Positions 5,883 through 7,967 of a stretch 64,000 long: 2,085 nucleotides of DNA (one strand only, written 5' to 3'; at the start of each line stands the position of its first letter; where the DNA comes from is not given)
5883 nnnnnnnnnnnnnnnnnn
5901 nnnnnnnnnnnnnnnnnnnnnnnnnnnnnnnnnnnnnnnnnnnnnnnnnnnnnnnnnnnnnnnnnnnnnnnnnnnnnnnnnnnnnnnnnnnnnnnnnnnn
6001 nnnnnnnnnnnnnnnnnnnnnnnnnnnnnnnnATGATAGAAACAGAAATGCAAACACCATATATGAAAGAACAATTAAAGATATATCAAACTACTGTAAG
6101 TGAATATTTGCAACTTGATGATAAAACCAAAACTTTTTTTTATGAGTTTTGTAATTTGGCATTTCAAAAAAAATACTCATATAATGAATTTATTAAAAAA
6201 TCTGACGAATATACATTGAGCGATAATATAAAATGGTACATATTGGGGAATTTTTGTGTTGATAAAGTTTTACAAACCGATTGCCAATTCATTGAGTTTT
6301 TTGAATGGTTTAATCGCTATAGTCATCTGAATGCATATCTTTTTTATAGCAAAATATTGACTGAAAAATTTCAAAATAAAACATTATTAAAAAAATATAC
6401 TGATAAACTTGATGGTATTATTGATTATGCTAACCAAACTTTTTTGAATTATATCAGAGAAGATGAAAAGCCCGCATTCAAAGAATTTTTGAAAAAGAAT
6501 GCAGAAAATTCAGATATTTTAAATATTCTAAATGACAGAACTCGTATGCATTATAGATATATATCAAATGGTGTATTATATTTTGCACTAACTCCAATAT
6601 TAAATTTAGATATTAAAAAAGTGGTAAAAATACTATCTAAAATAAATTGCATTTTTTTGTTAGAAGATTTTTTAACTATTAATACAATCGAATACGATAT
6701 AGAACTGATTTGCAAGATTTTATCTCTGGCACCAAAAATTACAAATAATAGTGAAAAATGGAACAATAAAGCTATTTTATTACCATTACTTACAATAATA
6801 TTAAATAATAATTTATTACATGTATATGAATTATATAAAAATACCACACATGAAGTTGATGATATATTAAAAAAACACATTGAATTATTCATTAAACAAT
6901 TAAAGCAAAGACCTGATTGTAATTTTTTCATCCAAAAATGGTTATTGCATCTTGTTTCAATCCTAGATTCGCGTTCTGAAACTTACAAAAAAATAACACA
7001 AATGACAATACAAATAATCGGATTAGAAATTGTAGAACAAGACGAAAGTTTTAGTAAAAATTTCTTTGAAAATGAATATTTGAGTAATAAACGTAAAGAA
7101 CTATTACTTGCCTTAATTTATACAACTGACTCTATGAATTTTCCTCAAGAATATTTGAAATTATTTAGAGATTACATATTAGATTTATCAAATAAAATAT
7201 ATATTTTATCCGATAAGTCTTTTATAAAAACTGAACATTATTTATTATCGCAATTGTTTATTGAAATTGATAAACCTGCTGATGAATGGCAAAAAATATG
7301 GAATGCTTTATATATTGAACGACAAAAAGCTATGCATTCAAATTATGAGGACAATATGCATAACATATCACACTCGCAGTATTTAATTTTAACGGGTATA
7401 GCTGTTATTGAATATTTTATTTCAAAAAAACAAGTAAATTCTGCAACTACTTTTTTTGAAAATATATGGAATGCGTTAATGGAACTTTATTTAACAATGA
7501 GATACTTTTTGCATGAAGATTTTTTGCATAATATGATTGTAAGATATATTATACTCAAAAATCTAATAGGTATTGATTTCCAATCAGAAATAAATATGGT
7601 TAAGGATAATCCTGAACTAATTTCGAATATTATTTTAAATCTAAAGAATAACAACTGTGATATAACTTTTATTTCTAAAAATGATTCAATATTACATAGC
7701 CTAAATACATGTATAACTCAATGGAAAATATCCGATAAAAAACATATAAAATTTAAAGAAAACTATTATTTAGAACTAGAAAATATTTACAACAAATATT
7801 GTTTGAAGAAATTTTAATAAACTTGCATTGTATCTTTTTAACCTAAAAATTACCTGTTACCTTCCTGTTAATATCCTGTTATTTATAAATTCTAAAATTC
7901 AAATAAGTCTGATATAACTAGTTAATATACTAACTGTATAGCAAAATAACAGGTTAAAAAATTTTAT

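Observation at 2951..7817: WYL-regulator-led operon with a pair of PLD-fold proteins and a large helical protein: candidate uncharacterised anti-phage system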

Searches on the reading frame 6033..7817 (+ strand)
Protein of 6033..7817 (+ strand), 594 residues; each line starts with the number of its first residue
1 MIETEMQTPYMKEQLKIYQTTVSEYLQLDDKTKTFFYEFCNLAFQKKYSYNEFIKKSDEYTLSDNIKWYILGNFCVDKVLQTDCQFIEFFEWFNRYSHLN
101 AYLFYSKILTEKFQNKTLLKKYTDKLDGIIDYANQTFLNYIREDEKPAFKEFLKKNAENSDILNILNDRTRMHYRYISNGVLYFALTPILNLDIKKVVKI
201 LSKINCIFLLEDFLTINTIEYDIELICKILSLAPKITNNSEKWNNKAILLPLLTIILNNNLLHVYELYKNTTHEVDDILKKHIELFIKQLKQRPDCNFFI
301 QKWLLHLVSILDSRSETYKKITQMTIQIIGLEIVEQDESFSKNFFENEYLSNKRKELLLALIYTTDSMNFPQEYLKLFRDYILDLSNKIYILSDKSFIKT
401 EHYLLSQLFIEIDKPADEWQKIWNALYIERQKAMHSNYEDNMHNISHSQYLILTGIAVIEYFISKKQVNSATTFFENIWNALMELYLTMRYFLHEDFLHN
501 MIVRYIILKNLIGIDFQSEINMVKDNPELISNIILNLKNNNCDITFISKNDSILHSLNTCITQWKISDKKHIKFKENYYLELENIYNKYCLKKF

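Call 3: search_protein_families(library=pfam, proteins=[window:6033-7817:+], max_evalue=0.1)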
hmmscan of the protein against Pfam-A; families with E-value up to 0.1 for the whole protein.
window:6033-7817:+ (594 aa): 1 family
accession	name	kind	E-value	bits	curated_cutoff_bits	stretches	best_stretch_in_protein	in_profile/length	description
PF08458.16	PH_2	-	0.031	15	22.2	1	531-583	24-75/106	Plant pleckstrin homology-like region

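Call 4: search_protein_families(library=padloc, proteins=[window:6033-7817:+], max_evalue=0.1)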
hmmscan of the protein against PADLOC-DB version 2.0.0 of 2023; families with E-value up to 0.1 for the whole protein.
window:6033-7817:+ (594 aa): 0 families

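Call 5: search_protein_families(library=ncbifam, proteins=[window:6033-7817:+], max_evalue=0.1)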
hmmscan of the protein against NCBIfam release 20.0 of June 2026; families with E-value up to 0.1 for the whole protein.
window:6033-7817:+ (594 aa): 1 family
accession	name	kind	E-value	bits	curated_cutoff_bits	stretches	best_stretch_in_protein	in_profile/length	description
NF009460.0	PRK12820.1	equivalog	0.068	11.2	1379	0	292-350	317-374/723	bifunctional aspartyl-tRNA synthetase/aspartyl/glutamyl-tRNA amidotransferase subunit C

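Call 6: search_protein_families(library=phrogs, proteins=[window:6033-7817:+], max_evalue=0.1)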
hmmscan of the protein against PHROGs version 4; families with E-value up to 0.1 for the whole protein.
window:6033-7817:+ (594 aa): 0 families

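Call 18: find_homologous_proteins(query=window:6033-7817:+, max_evalue=0.001)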
Query window:6033-7817:+ (594 aa): 12 proteins with E <= 0.001 among 8000 candidates.
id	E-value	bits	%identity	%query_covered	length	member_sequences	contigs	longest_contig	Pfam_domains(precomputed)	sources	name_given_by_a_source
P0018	0.0e+0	1296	99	100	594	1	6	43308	-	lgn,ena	-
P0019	0.0e+0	1293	99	100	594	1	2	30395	-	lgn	-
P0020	0.0e+0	1293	99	100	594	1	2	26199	-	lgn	-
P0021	0.0e+0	1289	99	100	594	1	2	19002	-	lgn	-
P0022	0.0e+0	1288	99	100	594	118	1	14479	-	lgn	-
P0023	0.0e+0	1287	99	100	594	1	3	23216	-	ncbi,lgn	-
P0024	0.0e+0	1068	83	99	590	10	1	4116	-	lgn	-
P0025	3.4e-197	675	54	100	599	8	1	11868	-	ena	-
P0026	1.3e-179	617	51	99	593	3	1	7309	-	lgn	-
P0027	9.1e-147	508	44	99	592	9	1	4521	-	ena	-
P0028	1.8e-139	484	45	99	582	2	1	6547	-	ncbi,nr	ncbi:MAG: hypothetical protein J6P19_02210 [Acetobacter sp.]|nr:hypothetical protein [Acetobacter sp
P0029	9.7e-120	419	39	98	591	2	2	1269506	-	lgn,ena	-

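Call 22: search_solved_structures(query=window:6033-7817:+, max_evalue=1, show_alignments=1)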
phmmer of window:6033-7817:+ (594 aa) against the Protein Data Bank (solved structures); distinct sequences matched with E-value up to 1: 0.

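Call 38: search_dna_similar(query=window:6033-7814:+, collection=plasmids, mode=protein, max_evalue=0.001, max_rows=30)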
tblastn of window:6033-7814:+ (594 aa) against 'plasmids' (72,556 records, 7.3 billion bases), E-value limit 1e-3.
Records with a match: 2; places in all: 2; records where one place covers at least 80% of the query: 0.
Best place of each record, by identity: <60% 2.
By first word of the organism name: Burkholderia 2.
By predicted mobility (MOB-suite, as given by PLSDB): conjugative 2.
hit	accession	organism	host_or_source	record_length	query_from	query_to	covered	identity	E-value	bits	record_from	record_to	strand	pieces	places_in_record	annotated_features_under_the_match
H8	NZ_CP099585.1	Burkholderia glumae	Oryza sativa,rice panicle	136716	198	505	52%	18.8%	1e-9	69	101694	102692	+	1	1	hypothetical protein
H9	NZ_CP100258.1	Burkholderia glumae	cell culture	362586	198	505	52%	18.8%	1e-9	69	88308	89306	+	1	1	hypothetical protein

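Call 43: predict_structure(alignment_id=A3)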
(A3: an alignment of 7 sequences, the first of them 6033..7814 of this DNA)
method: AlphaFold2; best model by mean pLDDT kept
length: 594 residues; sequences in the alignment: 7
mean_pLDDT: 88.1   pTM: 0.85
mean pLDDT of the five models: 88.1, 84.9, 84.7, 83.8, 80.1
residues with pLDDT >= 90: 352; 70-90: 196; 50-70: 38; < 50: 8
segments of 3 or more residues with pLDDT < 50: 1-5
pLDDT, mean of each block of 10 residues (from residue 1): 51 89 94 94 93 93 94 94 84 84 92 93 90 88 88 86 79 69 90 94 91 88 94 94 90 94 90 90 97 96 95 86 96 93 93 92 92 94 88 72 93 94 92 66 78 95 93 94 82 74 93 90 89 92 87 91 80 74 92 53
secondary structure, 60 per line:
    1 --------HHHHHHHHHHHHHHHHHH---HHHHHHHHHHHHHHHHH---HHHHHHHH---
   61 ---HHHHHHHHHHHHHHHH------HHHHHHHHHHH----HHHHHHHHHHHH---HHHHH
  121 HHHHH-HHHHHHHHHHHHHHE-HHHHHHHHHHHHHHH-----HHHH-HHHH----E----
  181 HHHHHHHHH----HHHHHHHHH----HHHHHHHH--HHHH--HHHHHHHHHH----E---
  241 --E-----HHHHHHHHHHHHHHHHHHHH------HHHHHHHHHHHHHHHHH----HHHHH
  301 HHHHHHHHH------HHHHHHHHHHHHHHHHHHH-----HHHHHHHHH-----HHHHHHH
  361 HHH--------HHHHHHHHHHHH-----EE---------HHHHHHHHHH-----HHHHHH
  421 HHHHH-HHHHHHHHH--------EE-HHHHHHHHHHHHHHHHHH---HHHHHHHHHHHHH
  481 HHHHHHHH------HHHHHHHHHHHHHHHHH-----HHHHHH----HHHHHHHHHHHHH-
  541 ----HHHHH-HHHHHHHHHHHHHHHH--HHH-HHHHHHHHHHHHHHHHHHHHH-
elements in order: H9-26 H30-46 H50-57 H64-79 H86-96 H101-112 H116-125 H127-140 H143-157 H163-166 H168-171 H181-189 H194-202 H207-214 H217-220 H223-232 H249-268 H275-291 H296-309 H316-334 H340-348 H354-363 H372-383 H400-409 H415-425 H427-435 H447-464 H468-488 H495-511 H517-522 H527-539 H545-549 H551-566 H573-593

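Call 47: search_protein_representatives(alignment_id=A3)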
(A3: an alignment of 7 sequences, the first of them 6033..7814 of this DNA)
Query: 7 sequences, 592 profile positions. Proteins with E-value up to 0.001 (for the whole library): 48; up to 1e-10: 21; up to 1e-30: 11. The best 48 are listed.
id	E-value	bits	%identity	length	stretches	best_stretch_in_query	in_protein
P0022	3.7e-291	983.4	-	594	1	1-591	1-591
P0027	6.8e-263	890.0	-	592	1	1-592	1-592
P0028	1.1e-252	856.3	-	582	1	1-591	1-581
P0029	3.5e-250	848.1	-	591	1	1-590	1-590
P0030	6.6e-129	447.6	-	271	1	324-592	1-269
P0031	6.0e-88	312.3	-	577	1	40-587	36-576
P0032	8.6e-66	239.2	-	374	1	210-586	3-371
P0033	4.1e-48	180.8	-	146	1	1-144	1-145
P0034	3.2e-39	151.4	-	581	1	46-589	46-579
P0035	1.5e-34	136.0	-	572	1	49-555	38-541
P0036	2.2e-34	135.4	-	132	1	257-357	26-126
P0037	5.1e-26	107.8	-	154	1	438-587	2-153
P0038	9.2e-23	97.1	-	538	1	51-550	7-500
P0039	1.5e-22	96.3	-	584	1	29-588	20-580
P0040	9.8e-20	87.1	-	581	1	13-582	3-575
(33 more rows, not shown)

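Call 48: fold_search(model_id=the predicted structure, library=pdb)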
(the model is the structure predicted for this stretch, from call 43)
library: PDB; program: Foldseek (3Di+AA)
matches with E <= 10: 937; with E <= 0.001: 0
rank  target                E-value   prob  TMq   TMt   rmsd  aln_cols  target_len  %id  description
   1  8cwy_A                1.5e-03  1.00  0.22  0.26  17.0       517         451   13  Accurate computational design of genetically encoded 3D protein crystals (released 2023-11-01)
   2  3ibv_A                2.4e-03  0.99  0.21  0.15  22.8       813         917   11  Karyopherin cytosolic state (released 2009-08-25)
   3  6n1z_A                2.8e-03  1.00  0.28  0.20  16.9       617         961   12  Importin-9 bound to H2A-H2B (released 2019-03-20)
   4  7rdr_A                2.8e-03  0.99  0.20  0.23  17.0       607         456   10  Circular tandem repeat protein with novel repeat topology and enhanced subunit contact surfaces (released 2021-09-01)
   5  7z8t_D                3.0e-03  0.91  0.17  0.12  23.6       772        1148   10  CAND1-SCF-SKP2 CAND1 engaged SCF rocked (released 2023-04-19)
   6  6n1z_D                5.0e-03  1.00  0.27  0.20  17.7       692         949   11  Importin-9 bound to H2A-H2B (released 2019-03-20)
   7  4owt_A                5.0e-03  0.89  0.14  0.17  20.3       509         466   11  Structural basis of SOSS1 complex assembly (released 2014-04-16)
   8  5uwi_C                6.6e-03  1.00  0.30  0.21  15.4       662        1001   11  Crystal Structure of HDAC5 NES Peptide in complex with CRM1-Ran-RanBP1 (released 2017-03-22)
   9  5uwr_C                7.6e-03  1.00  0.30  0.21  15.4       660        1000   10  Crystal Structure of CDC7 NES Peptide (extended) in complex with CRM1-Ran-RanBP1 (released 2017-03-22)
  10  4c0o_B                8.9e-03  0.96  0.21  0.17  18.5       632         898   11  Transportin 3 in complex with phosphorylated ASF/SF2 (released 2014-01-22)
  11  5uwt_C                9.6e-03  1.00  0.31  0.21  15.4       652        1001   10  Crystal Structure of Hxk2 Peptide in complex with CRM1 K579A mutant-Ran-RanBP1 (released 2017-03-22)
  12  3ea5_D                1.0e-02  0.99  0.27  0.22  18.8       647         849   12  Kap95p Binding Induces the Switch Loops of RanGDP to adopt the GTP-bound Conformation: Implications for Nuclear Import (released 2008-10-21)
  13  8fn4_4                1.0e-02  0.82  0.17  0.15  23.1       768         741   10  Cryo-EM structure of RNase-treated RESC-A in trypanosomal RNA editing (released 2023-07-19)
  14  6vaa_B                1.1e-02  0.97  0.22  0.14  18.6       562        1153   12  Structure of the Fanconi Anemia ID complex bound to ICL DNA (released 2020-03-18)
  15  4bsn                  1.1e-02  0.89  0.18  0.16  20.9       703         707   10  Crystal structure of the Nuclear Export Receptor CRM1 (exportin-1) lacking the C-terminal helical extension at 4.1A (released 2013-07-31)
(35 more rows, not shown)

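Call 87: find_related_loci(query=A3, collection=metagenome_contigs, flank=8000)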
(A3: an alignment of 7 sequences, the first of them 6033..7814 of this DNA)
Query A3 (594 aa) in metagenome_contigs; peptide patterns used: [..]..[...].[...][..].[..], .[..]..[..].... (x = any residue, [..] = any of these).
600 stretches matched a pattern, but none encodes a relative of the query by tblastn (E <= 1e-3).

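Call 104: search_solved_structures(query=A2, max_evalue=1)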
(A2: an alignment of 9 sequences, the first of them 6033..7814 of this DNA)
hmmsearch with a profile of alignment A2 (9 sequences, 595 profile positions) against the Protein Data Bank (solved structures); distinct sequences matched with E-value up to 1: 7.
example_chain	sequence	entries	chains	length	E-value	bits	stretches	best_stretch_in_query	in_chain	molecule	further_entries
1q6a_A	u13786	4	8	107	0.031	16.1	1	12-93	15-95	Circadian clock protein KaiA homolog | circadian clock protein KaiA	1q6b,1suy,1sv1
1v2z_A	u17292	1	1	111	0.035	16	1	12-93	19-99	circadian clock protein KaiA homolog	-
5jwr_E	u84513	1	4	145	0.043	15.7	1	13-95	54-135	Circadian clock protein KaiA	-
1r5q_A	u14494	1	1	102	0.16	13.8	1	8-93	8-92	circadian oscillation regulator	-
3tso_C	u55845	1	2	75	0.45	12.3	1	102-142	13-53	Rab11 family-interacting protein 2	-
7mwr_B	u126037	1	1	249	0.47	12.2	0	262-340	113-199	LHD101B4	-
6s8x_A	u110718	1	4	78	0.51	12.1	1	102-142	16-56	Rab11 family-interacting protein 2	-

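Call 108: fold_search(model_id=the predicted structure, library=viral)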
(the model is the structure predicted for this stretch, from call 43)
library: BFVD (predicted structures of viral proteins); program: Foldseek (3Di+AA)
matches with E <= 10: 345; with E <= 0.001: 0
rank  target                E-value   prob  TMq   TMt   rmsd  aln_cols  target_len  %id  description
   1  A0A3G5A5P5            1.9e-02  0.54  0.14  0.14  25.8       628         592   11  Sel1 domain protein repeat-containing protein [Hyperionvirus sp.]
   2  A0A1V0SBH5            2.1e-02  0.51  0.15  0.13  23.1       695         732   13  U-box domain protein [Catovirus CTV1]
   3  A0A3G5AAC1            3.5e-02  0.82  0.18  0.21  19.6       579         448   11  UDP-N-acetylglucosamine--peptide N-acetylglucosaminyltransferase SPINDLY [Hyperionvirus sp.]
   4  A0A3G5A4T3            4.8e-02  0.30  0.12  0.12  22.7       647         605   10  RING-type domain-containing protein [Harvfovirus sp.]
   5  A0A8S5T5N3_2          4.9e-02  0.57  0.17  0.12  19.8       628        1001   10  Tail tape measure (Fragment) [Siphoviridae sp. ctGpg14]
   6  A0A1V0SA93            5.3e-02  0.41  0.16  0.15  24.1       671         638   12  RING-type domain-containing protein [Catovirus CTV1]
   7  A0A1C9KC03            5.5e-02  0.23  0.12  0.12  21.5       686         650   12  Ankyrin [Volepox virus]
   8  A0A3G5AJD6            6.7e-02  0.63  0.15  0.21  20.6       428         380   13  F-box domain-containing protein [Solivirus sp.]
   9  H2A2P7                8.4e-02  0.21  0.12  0.08  36.4       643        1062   10  M48 protein [Murid herpesvirus 1]
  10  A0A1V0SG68            9.8e-02  0.16  0.11  0.10  21.0       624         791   14  HECT-type E3 ubiquitin transferase [Hokovirus HKV1]
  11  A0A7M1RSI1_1          1.3e-01  0.16  0.12  0.07  30.9       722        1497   11  Uncharacterized protein [uncultured phage cr4_1]
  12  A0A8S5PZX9            1.4e-01  0.35  0.15  0.15  46.0       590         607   12  Serine-pyruvate aminotransferase [Siphoviridae sp. ctOCb13]
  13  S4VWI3                1.6e-01  0.38  0.15  0.10  19.3       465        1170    7  Dihydrofolate reductase incomplete domain containing protein [Pandoravirus salinus]
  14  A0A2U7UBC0            1.8e-01  0.21  0.13  0.14  19.8       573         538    9  F-box incomplete domain containing protein [Pandoravirus neocaledonia]
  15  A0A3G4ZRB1            1.9e-01  0.20  0.12  0.13  21.8       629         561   11  RING-type domain-containing protein [Dasosvirus sp.]
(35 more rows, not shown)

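Call 115: find_encoding_contigs(protein=P0029, flank=9000, max_places=1)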
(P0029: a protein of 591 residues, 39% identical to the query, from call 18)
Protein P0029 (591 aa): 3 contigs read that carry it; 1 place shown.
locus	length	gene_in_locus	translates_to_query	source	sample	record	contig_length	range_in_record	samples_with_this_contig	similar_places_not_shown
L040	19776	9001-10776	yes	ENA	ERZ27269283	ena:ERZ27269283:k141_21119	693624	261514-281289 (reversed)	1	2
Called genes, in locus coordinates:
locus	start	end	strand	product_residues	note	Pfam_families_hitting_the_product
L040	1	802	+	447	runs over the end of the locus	PF12569:NatA_aux_su (faint), PF13371:TPR_9 (faint), PF13428:TPR_14 (faint), PF13429:TPR_15 (faint), PF00515:TPR_1 (weak), PF13414:TPR_11 (weak), PF13181:TPR_8 (weak), PF14559:TPR_19 (weak), +8 more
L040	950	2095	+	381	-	PF13450:NAD_binding_8, PF03275:GLF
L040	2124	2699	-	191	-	PF14301:DUF4376 (faint)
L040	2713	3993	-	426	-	PF21882:Gp53-like_C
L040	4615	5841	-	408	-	PF00376:MerR, PF12728:HTH_17 (weak), PF13411:MerR_1, PF00145:DNA_methylase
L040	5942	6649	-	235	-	PF14511:RE_EcoO109I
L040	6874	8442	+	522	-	-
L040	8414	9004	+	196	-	-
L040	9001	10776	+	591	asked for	-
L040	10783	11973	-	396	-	PF14659:Phage_int_SAM_3, PF00589:Phage_integrase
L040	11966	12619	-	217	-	PF00239:Resolvase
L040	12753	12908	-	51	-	-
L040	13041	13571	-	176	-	-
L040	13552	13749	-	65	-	PF12728:HTH_17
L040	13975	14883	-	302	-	-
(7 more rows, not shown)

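Call 117: find_encoding_contigs(protein=P0025, flank=9000, max_places=1)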
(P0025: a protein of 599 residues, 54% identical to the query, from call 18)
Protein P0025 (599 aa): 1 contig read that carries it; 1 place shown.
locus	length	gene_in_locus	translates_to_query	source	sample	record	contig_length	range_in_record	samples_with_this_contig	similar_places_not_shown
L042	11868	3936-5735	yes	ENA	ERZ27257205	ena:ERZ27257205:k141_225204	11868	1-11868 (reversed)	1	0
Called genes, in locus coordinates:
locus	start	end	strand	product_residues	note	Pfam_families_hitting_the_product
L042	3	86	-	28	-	?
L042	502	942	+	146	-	PF19570:DUF6088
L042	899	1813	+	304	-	PF08843:AbiEii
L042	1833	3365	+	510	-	-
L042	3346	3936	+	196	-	-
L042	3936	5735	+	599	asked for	-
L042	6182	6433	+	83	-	-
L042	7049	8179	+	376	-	PF01041:DegT_DnrJ_EryC1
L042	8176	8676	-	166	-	-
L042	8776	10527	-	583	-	PF08323:Glyco_transf_5, PF00534:Glycos_transf_1 (weak)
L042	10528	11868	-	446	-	?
